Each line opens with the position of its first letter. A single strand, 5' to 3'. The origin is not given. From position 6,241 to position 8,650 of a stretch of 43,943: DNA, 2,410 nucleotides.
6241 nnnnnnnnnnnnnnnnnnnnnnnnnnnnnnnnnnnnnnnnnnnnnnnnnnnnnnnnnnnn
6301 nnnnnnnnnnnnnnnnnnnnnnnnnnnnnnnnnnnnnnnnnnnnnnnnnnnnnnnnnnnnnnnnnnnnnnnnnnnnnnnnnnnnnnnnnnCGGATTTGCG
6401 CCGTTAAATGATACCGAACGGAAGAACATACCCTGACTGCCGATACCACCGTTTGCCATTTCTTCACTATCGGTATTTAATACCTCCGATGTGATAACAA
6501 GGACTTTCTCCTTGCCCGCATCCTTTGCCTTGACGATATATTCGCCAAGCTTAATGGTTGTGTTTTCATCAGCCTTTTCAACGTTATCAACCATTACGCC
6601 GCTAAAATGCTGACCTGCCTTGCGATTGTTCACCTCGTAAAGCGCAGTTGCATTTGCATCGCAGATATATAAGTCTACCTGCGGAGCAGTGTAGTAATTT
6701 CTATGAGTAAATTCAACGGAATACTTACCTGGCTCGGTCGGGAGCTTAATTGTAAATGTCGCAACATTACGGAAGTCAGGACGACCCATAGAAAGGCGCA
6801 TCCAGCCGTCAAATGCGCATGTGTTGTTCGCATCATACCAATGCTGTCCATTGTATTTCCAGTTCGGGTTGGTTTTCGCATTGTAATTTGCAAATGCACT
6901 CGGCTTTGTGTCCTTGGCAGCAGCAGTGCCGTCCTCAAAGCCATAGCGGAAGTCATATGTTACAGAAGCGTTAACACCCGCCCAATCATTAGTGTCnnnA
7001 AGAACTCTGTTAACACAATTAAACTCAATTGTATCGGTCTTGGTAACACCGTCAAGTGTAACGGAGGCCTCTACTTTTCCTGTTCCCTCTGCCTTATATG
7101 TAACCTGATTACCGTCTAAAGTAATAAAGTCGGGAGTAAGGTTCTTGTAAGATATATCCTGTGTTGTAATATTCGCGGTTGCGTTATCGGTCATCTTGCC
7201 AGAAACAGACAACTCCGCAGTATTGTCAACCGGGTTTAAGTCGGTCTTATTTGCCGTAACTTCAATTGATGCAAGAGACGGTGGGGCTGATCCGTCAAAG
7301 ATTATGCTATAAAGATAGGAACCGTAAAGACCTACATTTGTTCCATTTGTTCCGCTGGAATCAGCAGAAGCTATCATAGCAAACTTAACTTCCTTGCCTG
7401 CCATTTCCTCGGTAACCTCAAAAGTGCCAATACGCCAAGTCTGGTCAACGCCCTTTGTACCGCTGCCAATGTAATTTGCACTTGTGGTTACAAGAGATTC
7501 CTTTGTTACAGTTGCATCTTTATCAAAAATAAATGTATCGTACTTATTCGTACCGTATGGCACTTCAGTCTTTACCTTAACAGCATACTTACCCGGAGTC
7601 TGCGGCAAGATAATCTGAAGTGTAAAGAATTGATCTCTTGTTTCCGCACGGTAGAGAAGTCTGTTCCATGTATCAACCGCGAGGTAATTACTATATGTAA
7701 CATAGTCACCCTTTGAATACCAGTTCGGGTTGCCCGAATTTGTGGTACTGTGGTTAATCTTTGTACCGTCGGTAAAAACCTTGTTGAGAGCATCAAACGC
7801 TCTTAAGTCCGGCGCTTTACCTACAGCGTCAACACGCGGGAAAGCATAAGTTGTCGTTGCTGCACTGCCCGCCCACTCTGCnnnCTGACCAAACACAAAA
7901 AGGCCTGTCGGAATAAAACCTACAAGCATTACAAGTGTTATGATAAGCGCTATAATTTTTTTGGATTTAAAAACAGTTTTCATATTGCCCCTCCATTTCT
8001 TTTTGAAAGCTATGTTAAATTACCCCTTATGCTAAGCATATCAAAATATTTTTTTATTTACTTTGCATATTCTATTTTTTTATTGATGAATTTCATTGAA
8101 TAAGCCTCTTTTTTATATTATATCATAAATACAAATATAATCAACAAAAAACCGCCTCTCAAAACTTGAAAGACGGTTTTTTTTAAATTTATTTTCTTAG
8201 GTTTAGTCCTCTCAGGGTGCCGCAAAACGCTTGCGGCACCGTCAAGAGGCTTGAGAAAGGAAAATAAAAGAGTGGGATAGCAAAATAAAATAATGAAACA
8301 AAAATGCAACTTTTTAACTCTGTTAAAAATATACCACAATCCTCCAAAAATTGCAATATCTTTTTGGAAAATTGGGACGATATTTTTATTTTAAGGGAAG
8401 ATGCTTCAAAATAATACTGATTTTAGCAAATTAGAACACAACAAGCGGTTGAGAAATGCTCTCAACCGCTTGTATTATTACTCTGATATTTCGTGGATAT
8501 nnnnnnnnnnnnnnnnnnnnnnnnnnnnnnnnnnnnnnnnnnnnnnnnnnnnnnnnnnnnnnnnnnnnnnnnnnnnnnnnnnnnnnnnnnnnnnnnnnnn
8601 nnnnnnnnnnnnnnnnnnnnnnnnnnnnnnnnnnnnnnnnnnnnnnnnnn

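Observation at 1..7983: The 'ORF-less' first 8 kb is one giant open reading frame missing from the supplied track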

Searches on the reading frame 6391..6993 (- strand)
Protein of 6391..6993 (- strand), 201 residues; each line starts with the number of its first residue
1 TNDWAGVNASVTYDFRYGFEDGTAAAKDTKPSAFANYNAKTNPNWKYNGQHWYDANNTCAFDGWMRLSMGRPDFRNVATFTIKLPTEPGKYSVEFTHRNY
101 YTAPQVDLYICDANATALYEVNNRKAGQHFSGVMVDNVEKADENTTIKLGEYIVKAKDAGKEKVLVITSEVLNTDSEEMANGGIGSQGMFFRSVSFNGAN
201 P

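Call 44: find_homologous_proteins(query=A2, max_evalue=0.001)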
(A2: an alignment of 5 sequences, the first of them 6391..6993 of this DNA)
Query A2 (5 sequences): 2015 candidates shared short words with the query, none scored E <= 0.001.
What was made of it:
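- Tried and rejected: The word-indexed search with the X-domain alignment found nothing (call 44).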

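Call 83: search_solved_structures(query=A4, max_evalue=10, show_alignments=1)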
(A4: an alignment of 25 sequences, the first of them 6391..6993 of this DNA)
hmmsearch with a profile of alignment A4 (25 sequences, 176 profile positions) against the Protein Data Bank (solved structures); distinct sequences matched with E-value up to 10: 8.
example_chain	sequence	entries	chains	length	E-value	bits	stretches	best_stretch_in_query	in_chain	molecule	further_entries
6f2p_A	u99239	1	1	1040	0.0019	21.1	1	54-165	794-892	Paenibacillus xanthan lyase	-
2bgo_A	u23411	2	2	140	0.038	16.9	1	33-120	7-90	ENDO-B1,4-MANNANASE 5C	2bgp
8boq_C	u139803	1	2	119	0.59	13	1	20-51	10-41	Nitrogenase iron-iron protein delta chain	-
2xn4_A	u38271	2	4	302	0.86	12.5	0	16-40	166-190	KELCH-LIKE PROTEIN 2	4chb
3bid_A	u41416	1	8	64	1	12.2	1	69-121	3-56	UPF0339 protein NMB1088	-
1v8h_A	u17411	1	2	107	1.3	11.9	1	61-92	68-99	sulfur oxidation protein SoxZ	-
4uwq_C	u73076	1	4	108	1.3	11.9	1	61-92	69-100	SOXZ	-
5awo_A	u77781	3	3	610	2.5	11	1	51-91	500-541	Isomaltodextranase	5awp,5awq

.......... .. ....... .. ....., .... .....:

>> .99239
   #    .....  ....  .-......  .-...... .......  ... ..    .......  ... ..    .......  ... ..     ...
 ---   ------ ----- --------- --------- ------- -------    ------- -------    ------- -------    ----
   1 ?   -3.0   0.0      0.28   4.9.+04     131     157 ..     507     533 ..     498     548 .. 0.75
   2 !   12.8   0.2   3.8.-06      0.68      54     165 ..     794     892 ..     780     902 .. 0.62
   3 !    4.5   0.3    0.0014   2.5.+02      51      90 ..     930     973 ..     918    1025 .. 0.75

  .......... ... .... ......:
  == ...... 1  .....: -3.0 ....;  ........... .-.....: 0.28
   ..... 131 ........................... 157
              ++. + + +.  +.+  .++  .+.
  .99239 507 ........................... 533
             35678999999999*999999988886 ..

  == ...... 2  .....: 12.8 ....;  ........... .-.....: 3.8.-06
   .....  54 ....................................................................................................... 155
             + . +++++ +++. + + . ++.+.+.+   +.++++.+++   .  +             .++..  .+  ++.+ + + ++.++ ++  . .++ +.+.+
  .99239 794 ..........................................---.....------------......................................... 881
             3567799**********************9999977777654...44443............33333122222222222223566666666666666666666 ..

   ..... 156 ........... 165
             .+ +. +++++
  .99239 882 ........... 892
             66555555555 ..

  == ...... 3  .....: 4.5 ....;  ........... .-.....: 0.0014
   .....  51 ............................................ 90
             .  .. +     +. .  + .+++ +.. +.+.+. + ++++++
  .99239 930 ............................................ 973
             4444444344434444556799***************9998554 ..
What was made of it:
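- On CBM35/CBM6-like carbohydrate-binding modules (the X domains): Profile against PDB: 6f2p E 0.0019 and 2bgo (CBM35) E 0.038 (call 83).
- Closest known: Multimodular SLH-anchored or secreted polysaccharide-degrading enzymes of Firmicutes. Same: The X-domain profile weakly matches the C-terminal module of xanthan lyase 6f2p (call 83).
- The X-domain profile weakly matches carbohydrate-binding modules: the C-terminal module of xanthan lyase 6f2p (E 0.0019) and the CBM35 of Man5C 2bgo (E 0.038) (call 83).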

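Call 84: search_protein_families(library=pfam, alignment_id=A4, max_evalue=1)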
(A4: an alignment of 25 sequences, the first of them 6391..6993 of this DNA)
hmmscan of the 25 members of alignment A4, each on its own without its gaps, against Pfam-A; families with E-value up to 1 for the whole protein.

A. member 1, window:6391-6993:- (201 aa): 1 family
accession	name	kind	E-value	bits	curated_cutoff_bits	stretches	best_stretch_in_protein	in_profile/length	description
PF02629.25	CoA_binding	-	0.028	15.6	22.3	1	113-150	29-67/97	CoA binding domain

B. families by the number of members that match (of 25 scanned): 20 families
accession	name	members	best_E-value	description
PF16990.11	CBM_35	3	0.019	Carbohydrate binding module (family 35)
PF25275.1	Golvesin_C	3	0.021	Golvesin C-terminal domain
PF16405.10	DUF5013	1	0.018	Domain of unknown function (DUF5013)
PF19696.4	DUF6196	1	0.024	Family of unknown function (DUF6196)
PF02629.25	CoA_binding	1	0.028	CoA binding domain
PF24155.1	DUF7406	1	0.033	Domain of unknown function (DUF7406)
PF00151.25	Lipase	1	0.053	Lipase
PF18981.6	InlK_D3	1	0.056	Internalin K domain (D3/D4)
PF17210.9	SdrD_B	1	0.057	SdrD B-like domain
PF02806.24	Alpha-amylase_C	1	0.067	Alpha amylase, C-terminal all-beta domain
PF16200.10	Band_7_C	1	0.071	C-terminal region of band_7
PF20930.2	Dicer_PBD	1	0.071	Dicer, partner-binding domain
PF23546.1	Zn_ribbon_TOP3B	1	0.073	DNA topoisomerase 3-beta zinc ribbon domain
PF18191.6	PnpCD_PnpD_N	1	0.1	Hydroquinone 1,2-dioxygenase large subunit N-terminal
PF18067.7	Lipase_C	1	0.11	Lipase C-terminal domain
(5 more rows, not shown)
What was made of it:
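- CBM_35 is the top recurrent weak Pfam hit (call 84).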

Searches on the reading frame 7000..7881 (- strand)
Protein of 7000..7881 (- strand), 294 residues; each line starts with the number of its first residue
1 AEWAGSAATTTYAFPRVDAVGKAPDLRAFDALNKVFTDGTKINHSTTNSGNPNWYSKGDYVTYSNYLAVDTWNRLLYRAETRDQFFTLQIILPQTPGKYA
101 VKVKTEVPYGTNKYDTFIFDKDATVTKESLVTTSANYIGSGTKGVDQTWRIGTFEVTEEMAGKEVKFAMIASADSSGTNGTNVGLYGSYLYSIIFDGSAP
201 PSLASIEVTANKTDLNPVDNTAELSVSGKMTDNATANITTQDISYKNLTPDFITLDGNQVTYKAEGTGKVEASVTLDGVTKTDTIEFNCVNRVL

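Call 26: search_protein_families(library=pfam, proteins=[window:7000-7881:-], max_evalue=10)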
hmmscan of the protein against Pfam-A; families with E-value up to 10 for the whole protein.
window:7000-7881:- (294 aa): 2 families
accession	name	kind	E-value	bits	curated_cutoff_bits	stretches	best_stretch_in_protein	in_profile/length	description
PF22359.2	Big-like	-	0.0043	17.7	27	1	243-274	3-35/48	Bacterial Ig-like domain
PF07495.19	Y_Y_Y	-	0.26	11.6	26.6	1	95-116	36-57/65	Y_Y_Y domain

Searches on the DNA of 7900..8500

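Call 87: search_rna_families(source=window, start=7900, end=8500, threshold=evalue, max_evalue=0.1)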
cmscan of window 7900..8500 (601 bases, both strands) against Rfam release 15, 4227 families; matches with E-value up to 0.1: 2.
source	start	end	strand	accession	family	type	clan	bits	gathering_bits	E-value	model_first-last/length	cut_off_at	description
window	8139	8189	-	RF03940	MIR9563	Gene; miRNA;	-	23.2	90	0.062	1-127/127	no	MIR9563 microRNA precursor family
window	8145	8354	-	RF01472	rli40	Gene; sRNA;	-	22.4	100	0.002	1-263/263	no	Listeria sRNA rli40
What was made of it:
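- Tried and rejected: The Rfam scan of the leader gave only sub-threshold noise (call 87).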
